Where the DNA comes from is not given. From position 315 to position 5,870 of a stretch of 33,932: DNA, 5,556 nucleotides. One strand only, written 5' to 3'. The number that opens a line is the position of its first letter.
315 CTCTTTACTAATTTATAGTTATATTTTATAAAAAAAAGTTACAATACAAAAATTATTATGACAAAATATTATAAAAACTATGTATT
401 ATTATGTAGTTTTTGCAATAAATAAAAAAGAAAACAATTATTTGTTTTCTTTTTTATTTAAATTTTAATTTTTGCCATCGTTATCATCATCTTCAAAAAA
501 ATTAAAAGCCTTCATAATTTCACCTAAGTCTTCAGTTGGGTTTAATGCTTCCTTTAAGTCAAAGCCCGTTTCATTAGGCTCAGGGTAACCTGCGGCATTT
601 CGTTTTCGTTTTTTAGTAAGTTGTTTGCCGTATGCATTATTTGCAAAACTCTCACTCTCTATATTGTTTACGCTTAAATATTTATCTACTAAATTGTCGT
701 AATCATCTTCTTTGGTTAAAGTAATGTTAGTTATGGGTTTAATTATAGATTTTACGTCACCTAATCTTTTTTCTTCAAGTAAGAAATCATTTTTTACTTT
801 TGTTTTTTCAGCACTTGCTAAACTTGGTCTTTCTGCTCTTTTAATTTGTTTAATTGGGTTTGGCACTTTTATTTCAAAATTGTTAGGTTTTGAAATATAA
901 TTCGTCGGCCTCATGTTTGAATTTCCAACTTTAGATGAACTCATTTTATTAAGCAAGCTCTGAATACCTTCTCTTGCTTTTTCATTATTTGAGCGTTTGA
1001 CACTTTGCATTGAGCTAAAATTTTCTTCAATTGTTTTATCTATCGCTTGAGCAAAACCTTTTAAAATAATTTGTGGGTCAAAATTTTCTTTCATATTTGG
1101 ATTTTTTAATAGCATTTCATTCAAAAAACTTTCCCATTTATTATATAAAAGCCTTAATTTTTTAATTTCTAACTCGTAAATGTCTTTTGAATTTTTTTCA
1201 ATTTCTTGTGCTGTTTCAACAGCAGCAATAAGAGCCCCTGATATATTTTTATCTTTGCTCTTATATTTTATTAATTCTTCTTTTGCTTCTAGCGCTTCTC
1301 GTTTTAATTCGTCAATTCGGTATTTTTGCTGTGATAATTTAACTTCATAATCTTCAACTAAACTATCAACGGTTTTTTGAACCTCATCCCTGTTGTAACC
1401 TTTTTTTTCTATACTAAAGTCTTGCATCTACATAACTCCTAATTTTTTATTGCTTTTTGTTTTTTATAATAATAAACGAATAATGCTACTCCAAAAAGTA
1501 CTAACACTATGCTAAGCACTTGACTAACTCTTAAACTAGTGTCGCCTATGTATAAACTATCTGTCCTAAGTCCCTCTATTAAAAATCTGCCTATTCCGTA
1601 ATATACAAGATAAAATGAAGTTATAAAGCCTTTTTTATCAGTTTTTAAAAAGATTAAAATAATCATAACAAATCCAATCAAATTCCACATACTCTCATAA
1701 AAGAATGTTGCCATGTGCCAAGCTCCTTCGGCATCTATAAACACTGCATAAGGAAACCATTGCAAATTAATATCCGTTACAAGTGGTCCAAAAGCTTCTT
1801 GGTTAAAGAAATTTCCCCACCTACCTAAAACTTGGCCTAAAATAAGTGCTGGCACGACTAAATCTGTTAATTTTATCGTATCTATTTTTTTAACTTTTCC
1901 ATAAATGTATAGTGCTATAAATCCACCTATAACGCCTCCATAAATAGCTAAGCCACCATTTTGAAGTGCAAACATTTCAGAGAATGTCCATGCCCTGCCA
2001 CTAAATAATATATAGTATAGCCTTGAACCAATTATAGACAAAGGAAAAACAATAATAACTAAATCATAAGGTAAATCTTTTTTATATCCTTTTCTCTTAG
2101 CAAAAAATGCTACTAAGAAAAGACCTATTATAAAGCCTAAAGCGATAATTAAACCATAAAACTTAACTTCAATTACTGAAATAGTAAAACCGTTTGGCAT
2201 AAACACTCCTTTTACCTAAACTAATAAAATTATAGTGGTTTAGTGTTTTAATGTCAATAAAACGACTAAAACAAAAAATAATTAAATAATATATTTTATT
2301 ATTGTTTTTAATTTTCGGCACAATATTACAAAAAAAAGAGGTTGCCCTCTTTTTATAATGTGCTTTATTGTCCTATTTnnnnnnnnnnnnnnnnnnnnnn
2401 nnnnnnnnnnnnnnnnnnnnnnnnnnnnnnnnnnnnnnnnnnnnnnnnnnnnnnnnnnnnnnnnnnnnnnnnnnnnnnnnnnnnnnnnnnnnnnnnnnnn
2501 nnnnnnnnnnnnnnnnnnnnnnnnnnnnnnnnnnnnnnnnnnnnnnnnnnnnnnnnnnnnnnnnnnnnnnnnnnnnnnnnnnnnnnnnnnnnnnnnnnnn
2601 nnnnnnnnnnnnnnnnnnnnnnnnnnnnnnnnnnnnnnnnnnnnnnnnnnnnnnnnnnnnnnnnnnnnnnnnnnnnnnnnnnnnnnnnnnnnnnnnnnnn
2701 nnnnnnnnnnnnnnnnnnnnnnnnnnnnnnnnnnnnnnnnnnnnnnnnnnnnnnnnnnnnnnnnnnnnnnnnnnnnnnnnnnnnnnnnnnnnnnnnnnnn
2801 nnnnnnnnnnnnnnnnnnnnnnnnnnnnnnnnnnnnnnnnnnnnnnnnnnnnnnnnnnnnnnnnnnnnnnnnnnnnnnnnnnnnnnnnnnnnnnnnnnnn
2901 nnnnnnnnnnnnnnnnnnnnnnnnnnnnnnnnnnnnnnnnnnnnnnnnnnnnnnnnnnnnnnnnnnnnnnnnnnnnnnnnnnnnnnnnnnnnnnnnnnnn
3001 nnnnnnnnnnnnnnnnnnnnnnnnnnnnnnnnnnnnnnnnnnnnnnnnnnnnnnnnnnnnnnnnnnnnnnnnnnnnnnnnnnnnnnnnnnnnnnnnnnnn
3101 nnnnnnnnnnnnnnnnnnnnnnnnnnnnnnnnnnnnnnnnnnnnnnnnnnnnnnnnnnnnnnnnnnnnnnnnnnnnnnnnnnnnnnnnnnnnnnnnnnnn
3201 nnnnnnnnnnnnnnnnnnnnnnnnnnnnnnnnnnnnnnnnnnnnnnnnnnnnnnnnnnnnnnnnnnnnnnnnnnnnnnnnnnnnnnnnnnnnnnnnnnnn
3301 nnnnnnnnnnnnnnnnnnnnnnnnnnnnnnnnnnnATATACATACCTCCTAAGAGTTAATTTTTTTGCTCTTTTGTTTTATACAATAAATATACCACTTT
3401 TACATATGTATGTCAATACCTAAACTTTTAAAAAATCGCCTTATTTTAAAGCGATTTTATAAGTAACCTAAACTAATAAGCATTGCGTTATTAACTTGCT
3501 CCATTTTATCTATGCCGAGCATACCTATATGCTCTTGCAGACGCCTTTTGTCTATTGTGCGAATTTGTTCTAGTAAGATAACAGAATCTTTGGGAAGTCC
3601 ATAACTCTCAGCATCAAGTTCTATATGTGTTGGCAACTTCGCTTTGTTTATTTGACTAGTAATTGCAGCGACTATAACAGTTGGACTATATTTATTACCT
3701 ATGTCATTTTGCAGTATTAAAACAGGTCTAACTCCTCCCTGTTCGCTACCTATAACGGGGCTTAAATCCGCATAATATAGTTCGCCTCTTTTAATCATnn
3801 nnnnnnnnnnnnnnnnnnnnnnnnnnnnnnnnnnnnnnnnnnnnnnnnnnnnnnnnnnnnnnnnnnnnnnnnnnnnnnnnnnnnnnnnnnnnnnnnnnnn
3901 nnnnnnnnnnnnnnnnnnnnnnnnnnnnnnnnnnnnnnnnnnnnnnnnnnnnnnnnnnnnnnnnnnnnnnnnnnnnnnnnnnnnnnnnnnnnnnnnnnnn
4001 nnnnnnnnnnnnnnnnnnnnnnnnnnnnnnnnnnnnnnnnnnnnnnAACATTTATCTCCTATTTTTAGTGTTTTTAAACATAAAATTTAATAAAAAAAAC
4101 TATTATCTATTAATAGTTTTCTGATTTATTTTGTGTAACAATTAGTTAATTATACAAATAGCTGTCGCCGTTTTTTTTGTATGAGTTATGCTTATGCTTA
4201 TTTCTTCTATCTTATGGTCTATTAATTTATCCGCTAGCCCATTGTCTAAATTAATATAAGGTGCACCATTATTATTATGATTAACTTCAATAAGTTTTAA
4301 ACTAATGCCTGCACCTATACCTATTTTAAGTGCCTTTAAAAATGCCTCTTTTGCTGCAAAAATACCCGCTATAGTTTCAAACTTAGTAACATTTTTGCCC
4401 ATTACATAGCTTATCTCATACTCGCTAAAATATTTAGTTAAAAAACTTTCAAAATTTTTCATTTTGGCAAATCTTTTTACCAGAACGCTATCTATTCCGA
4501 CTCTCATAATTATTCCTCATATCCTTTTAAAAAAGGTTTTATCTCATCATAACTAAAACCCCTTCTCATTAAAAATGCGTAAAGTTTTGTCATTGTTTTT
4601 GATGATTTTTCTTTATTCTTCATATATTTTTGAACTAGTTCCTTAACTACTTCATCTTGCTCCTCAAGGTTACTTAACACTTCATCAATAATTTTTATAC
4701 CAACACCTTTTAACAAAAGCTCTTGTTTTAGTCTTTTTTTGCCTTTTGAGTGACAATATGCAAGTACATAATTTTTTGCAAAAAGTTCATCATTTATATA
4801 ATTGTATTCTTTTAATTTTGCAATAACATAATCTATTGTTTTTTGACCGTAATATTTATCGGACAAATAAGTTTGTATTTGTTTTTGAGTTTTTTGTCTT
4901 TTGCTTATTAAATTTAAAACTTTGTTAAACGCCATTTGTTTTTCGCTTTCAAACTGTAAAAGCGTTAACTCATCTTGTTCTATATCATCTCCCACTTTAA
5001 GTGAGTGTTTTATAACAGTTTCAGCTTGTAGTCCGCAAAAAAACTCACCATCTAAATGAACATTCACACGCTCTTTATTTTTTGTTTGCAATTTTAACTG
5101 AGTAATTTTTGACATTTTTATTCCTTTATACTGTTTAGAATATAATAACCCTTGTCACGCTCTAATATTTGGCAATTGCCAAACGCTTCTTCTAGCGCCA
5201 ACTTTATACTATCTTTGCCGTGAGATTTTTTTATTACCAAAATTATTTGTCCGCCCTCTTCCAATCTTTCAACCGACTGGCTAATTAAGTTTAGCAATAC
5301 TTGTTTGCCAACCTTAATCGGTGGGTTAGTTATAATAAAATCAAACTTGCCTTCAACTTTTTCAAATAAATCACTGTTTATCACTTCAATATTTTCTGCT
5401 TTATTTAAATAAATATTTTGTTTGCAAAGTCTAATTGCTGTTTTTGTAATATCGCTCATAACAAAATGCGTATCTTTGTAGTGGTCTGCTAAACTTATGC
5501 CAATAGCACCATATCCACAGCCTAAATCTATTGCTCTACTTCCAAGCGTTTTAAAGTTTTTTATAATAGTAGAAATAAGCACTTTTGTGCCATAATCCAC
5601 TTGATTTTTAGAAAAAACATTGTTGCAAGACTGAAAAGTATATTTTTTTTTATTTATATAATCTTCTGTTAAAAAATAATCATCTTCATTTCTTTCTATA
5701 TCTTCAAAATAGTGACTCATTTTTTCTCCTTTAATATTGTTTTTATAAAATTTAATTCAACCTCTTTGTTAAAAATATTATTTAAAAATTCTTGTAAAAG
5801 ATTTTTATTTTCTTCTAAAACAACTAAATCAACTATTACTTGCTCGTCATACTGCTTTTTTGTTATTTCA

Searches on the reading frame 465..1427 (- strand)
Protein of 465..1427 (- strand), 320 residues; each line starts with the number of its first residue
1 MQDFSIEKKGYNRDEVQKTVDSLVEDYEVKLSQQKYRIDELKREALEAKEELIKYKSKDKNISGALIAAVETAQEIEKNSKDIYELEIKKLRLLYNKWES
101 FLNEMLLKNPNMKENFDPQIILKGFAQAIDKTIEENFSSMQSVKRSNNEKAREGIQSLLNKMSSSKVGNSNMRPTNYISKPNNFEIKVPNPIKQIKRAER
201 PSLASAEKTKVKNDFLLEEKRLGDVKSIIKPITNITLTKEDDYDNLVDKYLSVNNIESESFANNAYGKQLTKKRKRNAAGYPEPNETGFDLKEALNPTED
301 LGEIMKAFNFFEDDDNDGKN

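Call 8: search_protein_families(library=pfam, proteins=[window:465-1427:-], max_evalue=0.001)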
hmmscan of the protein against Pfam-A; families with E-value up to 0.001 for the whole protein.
window:465-1427:- (320 aa): 1 family
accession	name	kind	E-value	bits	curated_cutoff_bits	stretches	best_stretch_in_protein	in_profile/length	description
PF05103.18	DivIVA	-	1.7e-07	31.7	28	1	2-86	9-89/131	DivIVA protein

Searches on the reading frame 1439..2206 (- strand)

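Call 8: search_protein_families(library=pfam, proteins=[window:1439-2206:-], max_evalue=0.001)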
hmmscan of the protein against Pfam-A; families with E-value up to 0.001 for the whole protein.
window:1439-2206:- (255 aa): 1 family
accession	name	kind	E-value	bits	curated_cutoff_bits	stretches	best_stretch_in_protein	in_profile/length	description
PF01790.23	LGT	-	5.2e-66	222.8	24.9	1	7-245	4-240/240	Prolipoprotein diacylglyceryl transferase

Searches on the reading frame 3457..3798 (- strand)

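Call 8: search_protein_families(library=pfam, proteins=[window:3457-3798:-], max_evalue=0.001)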
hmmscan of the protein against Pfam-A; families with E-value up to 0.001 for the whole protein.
window:3457-3798:- (113 aa): 1 family
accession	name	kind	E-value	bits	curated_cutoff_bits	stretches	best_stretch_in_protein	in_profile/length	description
PF02452.23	PemK_toxin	-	3e-36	124.4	23.1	1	3-108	1-107/109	PemK-like, MazF-like toxin of type II toxin-antitoxin system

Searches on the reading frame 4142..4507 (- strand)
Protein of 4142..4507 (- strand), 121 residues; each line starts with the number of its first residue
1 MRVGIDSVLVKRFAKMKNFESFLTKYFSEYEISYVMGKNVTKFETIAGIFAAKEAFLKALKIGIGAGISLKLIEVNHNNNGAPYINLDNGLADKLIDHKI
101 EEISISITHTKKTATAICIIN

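Call 8: search_protein_families(library=pfam, proteins=[window:4142-4507:-], max_evalue=0.001)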
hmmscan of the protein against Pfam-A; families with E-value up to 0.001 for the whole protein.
window:4142-4507:- (121 aa): 1 family
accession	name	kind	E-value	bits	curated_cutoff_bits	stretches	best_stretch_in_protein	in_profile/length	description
PF01648.25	ACPS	-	1.9e-14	54.1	25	1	2-93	1-94/111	4'-phosphopantetheinyl transferase superfamily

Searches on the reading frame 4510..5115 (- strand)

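Call 8: search_protein_families(library=pfam, proteins=[window:4510-5115:-], max_evalue=0.001)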
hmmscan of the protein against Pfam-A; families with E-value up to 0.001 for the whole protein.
window:4510-5115:- (201 aa): 3 families
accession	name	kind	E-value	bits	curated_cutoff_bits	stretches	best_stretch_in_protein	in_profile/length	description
PF21982.2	RecX_HTH1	-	3.5e-13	49.7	26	1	62-101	1-40/40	RecX, first three-helix domain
PF21981.2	RecX_HTH3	-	2.2e-09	37.7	26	1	151-195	1-47/48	RecX, third three-helix domain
PF02631.22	RecX_HTH2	-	3.7e-08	33.9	26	1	108-147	1-42/42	RecX, second three-helix domain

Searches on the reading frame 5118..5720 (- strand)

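Call 8: search_protein_families(library=pfam, proteins=[window:5118-5720:-], max_evalue=0.001)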
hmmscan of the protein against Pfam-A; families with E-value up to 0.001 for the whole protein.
window:5118-5720:- (200 aa): 15 families
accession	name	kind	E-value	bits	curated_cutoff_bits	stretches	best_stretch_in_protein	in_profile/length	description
PF05175.20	MTS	-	1.4e-45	155.4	23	1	27-195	2-169/170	Methyltransferase small domain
PF13847.12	Methyltransf_31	-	3.7e-13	49.8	27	1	60-177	4-124/145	Methyltransferase domain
PF06325.19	PrmA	-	2.7e-09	37.4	22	1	53-183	155-280/296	Ribosomal protein L11 methyltransferase (PrmA)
PF13649.12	Methyltransf_25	-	1.1e-08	36.1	27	1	64-157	2-97/97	Methyltransferase domain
PF10294.15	Methyltransf_16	-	1.4e-07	31.9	21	1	58-134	45-129/174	Lysine methyltransferase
PF08242.18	Methyltransf_12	-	3.1e-07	31.5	30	1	64-132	1-72/98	Methyltransferase domain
PF05958.17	tRNA_U5-meth_tr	-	3.8e-07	29.9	23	1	13-115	156-255/357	tRNA (Uracil-5-)-methyltransferase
PF02475.24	TRM5-TYW2_MTfase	-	1.2e-06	29.1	28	1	58-138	35-117/164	TRM5/TYW2 methyltransferase domain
PF12847.13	Methyltransf_18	-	3.5e-06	27.5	27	1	55-164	10-118/151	Methyltransferase domain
PF03602.21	Cons_hypoth95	-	2.3e-05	24.6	24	1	60-166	42-155/182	Conserved hypothetical protein 95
PF02390.23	Methyltransf_4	-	3.7e-05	23.7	24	1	63-122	5-64/173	Putative methyltransferase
PF00891.24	Methyltransf_2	-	5e-05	23.2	22.3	1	30-162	33-165/210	O-methyltransferase domain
PF02353.26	CMAS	-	0.0002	21.2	27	1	60-166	63-170/273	Mycolic acid cyclopropane synthetase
PF02527.21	GidB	-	0.00059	19.7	27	1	53-172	45-156/184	rRNA small subunit methyltransferase G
PF02384.22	N6_Mtase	-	0.00061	19.7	20.4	1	52-135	38-135/311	N-6 DNA Methylase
